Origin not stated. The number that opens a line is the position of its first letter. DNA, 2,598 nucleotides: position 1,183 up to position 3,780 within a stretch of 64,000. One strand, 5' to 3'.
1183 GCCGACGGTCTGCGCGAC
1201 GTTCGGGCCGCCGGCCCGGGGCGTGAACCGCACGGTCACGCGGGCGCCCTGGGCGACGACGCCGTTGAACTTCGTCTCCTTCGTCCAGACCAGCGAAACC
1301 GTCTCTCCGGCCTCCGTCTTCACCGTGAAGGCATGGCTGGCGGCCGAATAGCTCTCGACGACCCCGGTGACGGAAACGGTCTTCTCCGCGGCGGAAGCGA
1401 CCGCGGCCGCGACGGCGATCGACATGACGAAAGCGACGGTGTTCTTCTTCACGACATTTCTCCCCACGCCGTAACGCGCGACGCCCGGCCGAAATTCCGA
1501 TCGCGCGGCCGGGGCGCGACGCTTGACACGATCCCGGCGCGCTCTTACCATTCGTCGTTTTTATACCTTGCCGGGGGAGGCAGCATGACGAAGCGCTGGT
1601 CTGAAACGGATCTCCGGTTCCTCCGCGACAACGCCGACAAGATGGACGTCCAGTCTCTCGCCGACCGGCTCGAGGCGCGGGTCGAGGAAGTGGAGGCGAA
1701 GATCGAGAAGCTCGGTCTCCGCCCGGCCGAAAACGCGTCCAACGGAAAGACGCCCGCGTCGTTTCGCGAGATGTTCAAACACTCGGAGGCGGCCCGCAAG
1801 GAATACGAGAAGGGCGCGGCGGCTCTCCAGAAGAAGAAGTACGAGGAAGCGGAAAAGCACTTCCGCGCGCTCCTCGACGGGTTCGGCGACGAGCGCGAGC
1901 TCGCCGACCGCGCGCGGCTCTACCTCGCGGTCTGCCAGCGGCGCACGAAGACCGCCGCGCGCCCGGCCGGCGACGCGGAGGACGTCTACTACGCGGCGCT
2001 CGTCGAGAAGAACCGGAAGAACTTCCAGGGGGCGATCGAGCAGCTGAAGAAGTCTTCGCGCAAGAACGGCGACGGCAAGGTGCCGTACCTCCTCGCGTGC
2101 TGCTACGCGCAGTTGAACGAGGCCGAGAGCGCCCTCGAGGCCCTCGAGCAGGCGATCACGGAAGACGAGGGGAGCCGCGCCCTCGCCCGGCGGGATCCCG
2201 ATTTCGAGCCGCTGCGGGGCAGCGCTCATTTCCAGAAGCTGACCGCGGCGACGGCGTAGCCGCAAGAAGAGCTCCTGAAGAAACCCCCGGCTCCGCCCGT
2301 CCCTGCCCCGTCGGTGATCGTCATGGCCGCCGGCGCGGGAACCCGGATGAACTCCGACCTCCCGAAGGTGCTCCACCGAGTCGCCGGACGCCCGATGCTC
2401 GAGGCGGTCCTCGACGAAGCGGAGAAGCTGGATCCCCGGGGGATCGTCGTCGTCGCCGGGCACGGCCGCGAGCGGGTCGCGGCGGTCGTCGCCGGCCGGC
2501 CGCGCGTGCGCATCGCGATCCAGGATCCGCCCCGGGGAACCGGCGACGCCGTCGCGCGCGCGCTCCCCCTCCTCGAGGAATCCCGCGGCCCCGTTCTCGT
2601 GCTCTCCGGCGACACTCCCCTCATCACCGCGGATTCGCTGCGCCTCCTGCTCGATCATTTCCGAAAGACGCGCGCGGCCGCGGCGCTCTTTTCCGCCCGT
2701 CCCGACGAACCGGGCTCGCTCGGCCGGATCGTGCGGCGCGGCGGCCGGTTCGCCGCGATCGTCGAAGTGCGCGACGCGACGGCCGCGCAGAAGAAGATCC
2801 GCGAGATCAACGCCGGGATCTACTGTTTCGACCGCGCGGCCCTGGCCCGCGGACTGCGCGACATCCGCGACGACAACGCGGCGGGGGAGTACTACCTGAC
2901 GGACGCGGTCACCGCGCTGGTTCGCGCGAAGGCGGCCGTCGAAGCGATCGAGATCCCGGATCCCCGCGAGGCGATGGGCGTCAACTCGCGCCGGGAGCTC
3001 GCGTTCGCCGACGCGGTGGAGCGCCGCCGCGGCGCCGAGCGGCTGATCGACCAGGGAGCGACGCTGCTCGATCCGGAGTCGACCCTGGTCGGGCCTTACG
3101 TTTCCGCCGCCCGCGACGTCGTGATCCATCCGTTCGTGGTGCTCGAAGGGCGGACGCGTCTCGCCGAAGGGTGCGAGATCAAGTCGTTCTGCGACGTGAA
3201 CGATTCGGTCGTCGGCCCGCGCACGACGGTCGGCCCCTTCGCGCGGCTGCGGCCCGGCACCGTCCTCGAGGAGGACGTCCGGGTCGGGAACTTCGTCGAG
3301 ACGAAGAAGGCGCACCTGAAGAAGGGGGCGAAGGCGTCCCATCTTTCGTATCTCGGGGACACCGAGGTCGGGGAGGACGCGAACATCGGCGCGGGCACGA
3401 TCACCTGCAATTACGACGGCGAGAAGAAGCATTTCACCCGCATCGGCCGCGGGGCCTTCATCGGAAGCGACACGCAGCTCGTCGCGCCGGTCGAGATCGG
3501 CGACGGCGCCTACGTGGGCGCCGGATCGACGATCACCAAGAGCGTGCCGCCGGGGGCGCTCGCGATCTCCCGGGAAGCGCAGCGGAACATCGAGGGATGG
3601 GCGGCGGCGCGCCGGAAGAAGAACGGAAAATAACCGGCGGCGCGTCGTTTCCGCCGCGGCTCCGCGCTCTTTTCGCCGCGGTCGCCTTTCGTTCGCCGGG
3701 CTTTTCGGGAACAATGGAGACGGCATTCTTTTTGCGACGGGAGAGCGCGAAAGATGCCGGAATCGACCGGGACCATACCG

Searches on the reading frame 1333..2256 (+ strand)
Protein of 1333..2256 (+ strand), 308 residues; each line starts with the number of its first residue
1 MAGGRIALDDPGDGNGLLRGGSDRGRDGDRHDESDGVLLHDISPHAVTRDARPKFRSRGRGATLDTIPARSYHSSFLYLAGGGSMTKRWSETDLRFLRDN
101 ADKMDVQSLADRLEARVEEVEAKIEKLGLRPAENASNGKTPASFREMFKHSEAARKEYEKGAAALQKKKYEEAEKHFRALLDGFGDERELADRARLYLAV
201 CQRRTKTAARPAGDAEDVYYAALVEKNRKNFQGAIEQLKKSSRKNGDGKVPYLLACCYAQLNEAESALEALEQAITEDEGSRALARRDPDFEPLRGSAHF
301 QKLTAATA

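Call 10: search_protein_families(library=pfam, proteins=[window:1333-2256:+], max_evalue=0.01)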
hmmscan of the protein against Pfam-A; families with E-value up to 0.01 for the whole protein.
window:1333-2256:+ (308 aa): 11 families
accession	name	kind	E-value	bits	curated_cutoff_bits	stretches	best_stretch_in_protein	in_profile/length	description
PF14559.12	TPR_19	-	4.5e-07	30.5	25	1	229-281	5-58/68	Tetratricopeptide repeat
PF07719.23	TPR_2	-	3.3e-06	27.2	27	0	252-279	5-32/34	Tetratricopeptide repeat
PF12895.13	ANAPC3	-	9.9e-06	26.2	27.2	1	209-273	17-81/82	Anaphase-promoting complex, cyclosome, subunit 3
PF13432.12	TPR_16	-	1.9e-05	25.4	32.7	0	158-221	1-59/65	Tetratricopeptide repeat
PF00515.34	TPR_1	-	4.9e-05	23.4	27.8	0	252-278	5-31/34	Tetratricopeptide repeat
PF13424.12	TPR_12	-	7.5e-05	23.3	30.1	0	154-205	3-58/77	Tetratricopeptide repeat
PF13181.12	TPR_8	-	0.00052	20.4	25.7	1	252-278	5-31/34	Tetratricopeptide repeat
PF13371.12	TPR_9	-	0.0022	18.4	35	0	255-281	36-61/73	Tetratricopeptide repeat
PF13174.12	TPR_6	-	0.0041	18.1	26.3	0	252-277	4-29/33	Tetratricopeptide repeat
PF13428.12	TPR_14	-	0.0067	17.5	23.5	0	161-191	8-38/44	Tetratricopeptide repeat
PF13176.12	TPR_7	-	0.0073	16.8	27.9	0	253-283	4-36/36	Tetratricopeptide repeat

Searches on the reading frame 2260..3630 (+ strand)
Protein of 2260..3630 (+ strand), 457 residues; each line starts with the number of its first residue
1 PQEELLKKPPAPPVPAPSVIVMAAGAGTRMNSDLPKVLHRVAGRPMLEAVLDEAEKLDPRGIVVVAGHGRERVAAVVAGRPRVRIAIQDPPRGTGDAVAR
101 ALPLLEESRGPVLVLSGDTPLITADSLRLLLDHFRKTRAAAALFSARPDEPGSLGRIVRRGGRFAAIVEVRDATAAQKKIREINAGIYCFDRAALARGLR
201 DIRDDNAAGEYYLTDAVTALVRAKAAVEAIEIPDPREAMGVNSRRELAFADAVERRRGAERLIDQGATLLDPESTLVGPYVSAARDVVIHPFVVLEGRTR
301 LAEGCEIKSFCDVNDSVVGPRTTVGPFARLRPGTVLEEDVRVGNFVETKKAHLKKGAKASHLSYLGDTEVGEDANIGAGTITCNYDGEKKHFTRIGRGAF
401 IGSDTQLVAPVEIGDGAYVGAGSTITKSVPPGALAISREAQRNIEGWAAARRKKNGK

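Call 10: search_protein_families(library=pfam, proteins=[window:2260-3630:+], max_evalue=0.01)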
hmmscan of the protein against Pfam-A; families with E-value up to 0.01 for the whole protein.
window:2260-3630:+ (457 aa): 8 families
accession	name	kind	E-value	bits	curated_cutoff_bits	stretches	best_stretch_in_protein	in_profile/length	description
PF00132.30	Hexapep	-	5.8e-25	86.3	27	2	393-427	2-36/36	Bacterial transferase hexapeptide (six repeats)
PF12804.13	NTP_transf_3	-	3.4e-21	76.5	27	1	19-147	1-124/160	MobA-like NTP transferase domain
PF00483.29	NTP_transferase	-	2.5e-12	47.3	21.2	1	19-226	2-215/245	Nucleotidyl transferase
PF01128.25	IspD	-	4.6e-10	40.1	27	1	19-143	3-126/221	2-C-methyl-D-erythritol 4-phosphate cytidylyltransferase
PF14602.12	Hexapep_2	-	1.2e-07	31.7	27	1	393-427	2-34/34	Hexapeptide repeat of succinyl-transferase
PF25084.1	LbH_EIF2B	-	5.5e-07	30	54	1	286-346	44-103/105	EIF2B subunit epsilon LbH domain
PF25087.1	GMPPB_C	-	2.7e-05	24.3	39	1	274-344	16-85/110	GMPPB C-terminal domain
PF24894.1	Hexapep_GlmU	-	0.00052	20.5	23.3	0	301-343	37-78/104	GlmU-like, C-terminal hexapeptide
